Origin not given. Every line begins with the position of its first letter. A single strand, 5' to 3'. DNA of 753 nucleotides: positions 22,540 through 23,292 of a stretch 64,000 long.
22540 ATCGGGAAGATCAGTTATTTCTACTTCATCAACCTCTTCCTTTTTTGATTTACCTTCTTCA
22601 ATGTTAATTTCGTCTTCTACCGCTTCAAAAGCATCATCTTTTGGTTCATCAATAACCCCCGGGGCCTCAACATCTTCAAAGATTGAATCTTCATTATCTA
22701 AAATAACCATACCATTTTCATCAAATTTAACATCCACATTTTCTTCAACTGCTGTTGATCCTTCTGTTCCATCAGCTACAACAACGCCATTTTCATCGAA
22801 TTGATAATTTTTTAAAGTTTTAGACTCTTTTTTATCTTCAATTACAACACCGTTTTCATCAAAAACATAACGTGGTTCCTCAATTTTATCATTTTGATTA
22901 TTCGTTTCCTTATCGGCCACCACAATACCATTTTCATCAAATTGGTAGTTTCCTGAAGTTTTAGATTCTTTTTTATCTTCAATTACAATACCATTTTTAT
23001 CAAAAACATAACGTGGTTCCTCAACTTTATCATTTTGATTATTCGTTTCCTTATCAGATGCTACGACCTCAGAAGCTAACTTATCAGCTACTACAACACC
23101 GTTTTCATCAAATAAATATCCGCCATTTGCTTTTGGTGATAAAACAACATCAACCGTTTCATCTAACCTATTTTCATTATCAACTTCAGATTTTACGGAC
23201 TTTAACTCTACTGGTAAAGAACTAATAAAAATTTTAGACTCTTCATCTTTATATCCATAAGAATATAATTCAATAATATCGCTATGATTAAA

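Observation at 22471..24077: Two DUF4176 paralogs carrying tandem FDENGVV repeat modules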

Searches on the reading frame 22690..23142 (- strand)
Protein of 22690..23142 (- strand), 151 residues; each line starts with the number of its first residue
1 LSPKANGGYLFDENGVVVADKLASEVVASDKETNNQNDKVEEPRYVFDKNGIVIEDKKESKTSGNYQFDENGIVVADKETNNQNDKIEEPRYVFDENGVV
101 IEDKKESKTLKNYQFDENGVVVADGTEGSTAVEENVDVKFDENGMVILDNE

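Call 29: search_protein_families(library=pfam, proteins=[window:22690-23142:-], max_evalue=1)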
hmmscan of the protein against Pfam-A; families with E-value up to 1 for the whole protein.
window:22690-23142:- (151 aa): 11 families
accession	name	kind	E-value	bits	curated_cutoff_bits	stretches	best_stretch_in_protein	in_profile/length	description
PF22400.1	DUF6980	-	0.00041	20.9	27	0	113-132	33-52/99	Domain of unknown function (DUF6980)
PF20448.3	DUF6705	-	0.00051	20.4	24.4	0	7-37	74-106/188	Family of unknown function (DUF6705)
PF01436.27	NHL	-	0.0013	19.1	20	0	69-82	11-22/28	NHL repeat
PF02743.24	dCache_1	-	0.0083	16.1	45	1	6-46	166-211/240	Cache domain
PF11910.14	NdhO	-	0.011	16.2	25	0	87-106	25-44/66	Cyanobacterial and plant NDH-1 subunit O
PF19127.6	Choline_bind_3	-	0.014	15.7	27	0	86-121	6-42/47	Choline-binding repeat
PF03949.21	Malic_M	-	0.024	14.4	23.5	0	15-60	37-78/258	Malic enzyme, NAD binding domain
PF04270.18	Strep_his_triad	-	0.042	14.2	27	0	7-20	5-18/52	Streptococcal histidine triad protein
PF18033.7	SpuA_C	-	0.046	14.3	26.3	1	103-147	38-82/93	SpuA C-terminal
PF21572.2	Nop5_56-rel_N_Arc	-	0.098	13.5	27.8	0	62-143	8-84/128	Archaeal Nop5/56-rel, N-terminal domain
PF17521.7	Secapin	-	0.24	11.8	25.9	0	37-48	13-24/45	Honey bee peptides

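Call 31: search_protein_representatives(protein=window:22690-23142:-)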
Query: 151 residues. Proteins with E-value up to 0.001 (for the whole library): 147; up to 1e-10: 48; up to 1e-30: 3. The best 147 are listed.
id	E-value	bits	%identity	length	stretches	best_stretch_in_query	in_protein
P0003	4.4e-70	250.6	100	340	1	1-123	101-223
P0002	5.6e-49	182.2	88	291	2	65-151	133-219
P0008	2.9e-31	124.8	42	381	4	6-150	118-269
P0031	1.3e-29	119.4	41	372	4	39-149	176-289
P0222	3.0e-29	118.3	49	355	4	43-126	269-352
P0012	3.1e-28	115.0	44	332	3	41-149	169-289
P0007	1.0e-27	113.3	41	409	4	5-149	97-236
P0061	4.3e-23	98.3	43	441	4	59-131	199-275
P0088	5.3e-23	98.0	62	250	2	65-151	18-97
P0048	7.5e-23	97.5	48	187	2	44-122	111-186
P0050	1.8e-21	93.1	43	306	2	50-150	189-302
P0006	3.3e-21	92.2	75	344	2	91-151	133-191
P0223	5.5e-21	91.5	43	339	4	42-147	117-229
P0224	6.4e-21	91.2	38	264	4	6-149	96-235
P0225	6.6e-20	88.0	43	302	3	10-132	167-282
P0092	9.7e-20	87.4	35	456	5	9-147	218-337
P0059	6.8e-18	81.4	43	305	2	52-150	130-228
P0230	2.8e-17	79.4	39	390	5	9-129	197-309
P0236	5.5e-13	65.5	28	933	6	11-122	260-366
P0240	4.6e-12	62.5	30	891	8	9-121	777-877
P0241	2.4e-11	60.2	28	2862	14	43-147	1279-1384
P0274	6.5e-07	45.9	31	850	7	49-147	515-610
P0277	8.4e-07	45.5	43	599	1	57-150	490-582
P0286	8.2e-06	42.3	44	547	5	86-121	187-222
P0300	5.7e-05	39.6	34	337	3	54-143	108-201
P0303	8.9e-05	38.9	46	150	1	43-105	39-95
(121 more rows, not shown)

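Call 33: search_protein_families(library=pfam, proteins=[P0223, P0300, P0274, P0277, P0303, P0230, P0286, P0240, P0236, P0241], max_evalue=0.001)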
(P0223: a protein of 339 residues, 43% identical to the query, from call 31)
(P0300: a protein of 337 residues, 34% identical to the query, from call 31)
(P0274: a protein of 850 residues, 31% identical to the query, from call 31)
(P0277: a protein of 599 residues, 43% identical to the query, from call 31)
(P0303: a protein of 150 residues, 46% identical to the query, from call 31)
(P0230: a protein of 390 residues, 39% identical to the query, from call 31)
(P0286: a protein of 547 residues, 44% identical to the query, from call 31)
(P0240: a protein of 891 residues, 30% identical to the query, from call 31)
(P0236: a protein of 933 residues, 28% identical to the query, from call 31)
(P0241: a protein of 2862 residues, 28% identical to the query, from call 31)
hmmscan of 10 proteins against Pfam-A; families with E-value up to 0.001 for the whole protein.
P0223 (339 aa): 3 families
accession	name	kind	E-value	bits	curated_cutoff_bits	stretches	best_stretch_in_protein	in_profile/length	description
PF25704.1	AcrF2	-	2.5e-06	28.1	27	0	156-183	21-46/90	Anti-CRISPR protein AcrF2 protein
PF18692.7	DUF5640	-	3.5e-05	24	28.5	0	169-237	14-76/85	Family of unknown function (DUF5640)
PF11910.14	NdhO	-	0.00041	20.7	25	0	93-112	29-48/66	Cyanobacterial and plant NDH-1 subunit O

P0300 (337 aa): 2 families
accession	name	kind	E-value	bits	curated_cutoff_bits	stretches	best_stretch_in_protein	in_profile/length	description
PF05593.20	RHS_repeat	-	4.7e-05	24.1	22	0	153-184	1-33/38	RHS Repeat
PF11910.14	NdhO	-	0.00055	20.3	25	0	142-168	21-47/66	Cyanobacterial and plant NDH-1 subunit O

P0274 (850 aa): 4 families
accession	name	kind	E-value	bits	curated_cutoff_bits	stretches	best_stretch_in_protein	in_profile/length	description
PF19127.6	Choline_bind_3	-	2.7e-61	203.7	27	7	755-794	2-42/47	Choline-binding repeat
PF01473.26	Choline_bind_1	-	1.2e-25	88.9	20.5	0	775-790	1-16/19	Putative cell wall binding repeat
PF13785.11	DUF4178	-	1.7e-09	38.4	25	0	638-697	52-107/136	Domain of unknown function (DUF4178)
PF14754.11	IFR3_antag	-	0.00086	19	25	0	640-724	126-208/249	Papain-like auto-proteinase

P0277 (599 aa): 1 family
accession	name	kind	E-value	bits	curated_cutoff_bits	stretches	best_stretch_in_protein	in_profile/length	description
PF00498.31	FHA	-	7.6e-08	33.1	20.7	1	112-173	1-64/67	FHA domain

P0303 (150 aa): 0 families

P0230 (390 aa): 3 families
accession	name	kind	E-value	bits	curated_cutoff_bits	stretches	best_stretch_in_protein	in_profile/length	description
PF13780.11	DUF4176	-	2.8e-11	43.8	25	1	6-70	1-70/74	Domain of unknown function (DUF4176)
PF06788.19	UPF0257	-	9.4e-06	26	25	0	275-324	128-175/236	Uncharacterised protein family (UPF0257)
PF00541.23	Adeno_knob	-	0.0002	21.5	25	0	87-112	59-84/182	Adenoviral fibre protein (knob domain)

P0286 (547 aa): 3 families
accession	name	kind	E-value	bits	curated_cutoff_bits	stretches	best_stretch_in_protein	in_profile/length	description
PF19127.6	Choline_bind_3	-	1.5e-26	92.5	27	1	270-303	5-39/47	Choline-binding repeat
PF01473.26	Choline_bind_1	-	2e-09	37.7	20.5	0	209-221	6-18/19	Putative cell wall binding repeat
PF07661.19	MORN_2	-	7.4e-07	29.1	29.6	0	314-332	2-20/22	MORN repeat variant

P0240 (891 aa): 4 families
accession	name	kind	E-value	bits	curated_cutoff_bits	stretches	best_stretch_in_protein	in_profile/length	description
PF19127.6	Choline_bind_3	-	9.7e-92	301.2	27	12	685-730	1-47/47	Choline-binding repeat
PF01473.26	Choline_bind_1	-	4.5e-34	115.4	20.5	1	686-704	1-19/19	Putative cell wall binding repeat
PF19085.6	Choline_bind_2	-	1.3e-30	105.8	27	1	724-764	1-37/38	Choline-binding repeat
PF17936.7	Big_6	-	1.3e-10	41.8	27.6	0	77-124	22-70/83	Bacterial Ig domain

P0236 (933 aa): 4 families
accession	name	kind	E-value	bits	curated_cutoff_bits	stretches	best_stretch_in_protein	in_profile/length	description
PF05593.20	RHS_repeat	-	6.4e-44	148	22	4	464-497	1-34/38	RHS Repeat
PF07661.19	MORN_2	-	5.3e-09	35.7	29.6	0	635-647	6-18/22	MORN repeat variant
PF15283.12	DUF4595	-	0.00012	22.5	34.2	0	421-517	2-93/202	Domain of unknown function (DUF4595) with porin-like fold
PF07963.17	N_methyl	-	0.00036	20.4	21.2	1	3-25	4-26/27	Prokaryotic N-terminal methylation motif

P0241 (2862 aa): 2 families
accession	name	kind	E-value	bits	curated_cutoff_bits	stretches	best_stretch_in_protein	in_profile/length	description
PF19127.6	Choline_bind_3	-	6.9e-167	541.8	27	16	1067-1104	1-35/47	Choline-binding repeat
PF01473.26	Choline_bind_1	-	3.5e-26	90.5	20.5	1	168-186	1-19/19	Putative cell wall binding repeat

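Call 35: find_encoding_contigs(protein=P0277, flank=10000, max_places=3)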
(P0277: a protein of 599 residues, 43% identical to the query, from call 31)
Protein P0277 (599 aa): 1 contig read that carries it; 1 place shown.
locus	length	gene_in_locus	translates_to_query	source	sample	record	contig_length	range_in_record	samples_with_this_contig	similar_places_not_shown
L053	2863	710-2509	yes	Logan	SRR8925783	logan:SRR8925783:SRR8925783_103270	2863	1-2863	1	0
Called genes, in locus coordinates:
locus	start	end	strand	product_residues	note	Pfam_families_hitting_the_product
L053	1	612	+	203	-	?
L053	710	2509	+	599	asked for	PF00498:FHA (weak)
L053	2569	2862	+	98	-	?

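Call 36: find_encoding_contigs(protein=P0223, flank=8000, max_places=3)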
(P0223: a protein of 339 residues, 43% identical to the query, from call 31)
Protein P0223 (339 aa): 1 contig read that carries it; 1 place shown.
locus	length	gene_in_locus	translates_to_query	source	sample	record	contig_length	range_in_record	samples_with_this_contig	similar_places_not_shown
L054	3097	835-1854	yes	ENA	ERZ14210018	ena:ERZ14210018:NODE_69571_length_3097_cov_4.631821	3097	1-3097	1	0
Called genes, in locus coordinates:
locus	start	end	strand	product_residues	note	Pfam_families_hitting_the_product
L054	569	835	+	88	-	-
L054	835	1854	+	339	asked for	PF25023:TEN_YD-shell (weak), PF25704:AcrF2 (faint)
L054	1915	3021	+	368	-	PF01926:MMR_HSR1, PF02421:FeoB_N, PF06071:YchF-GTPase_C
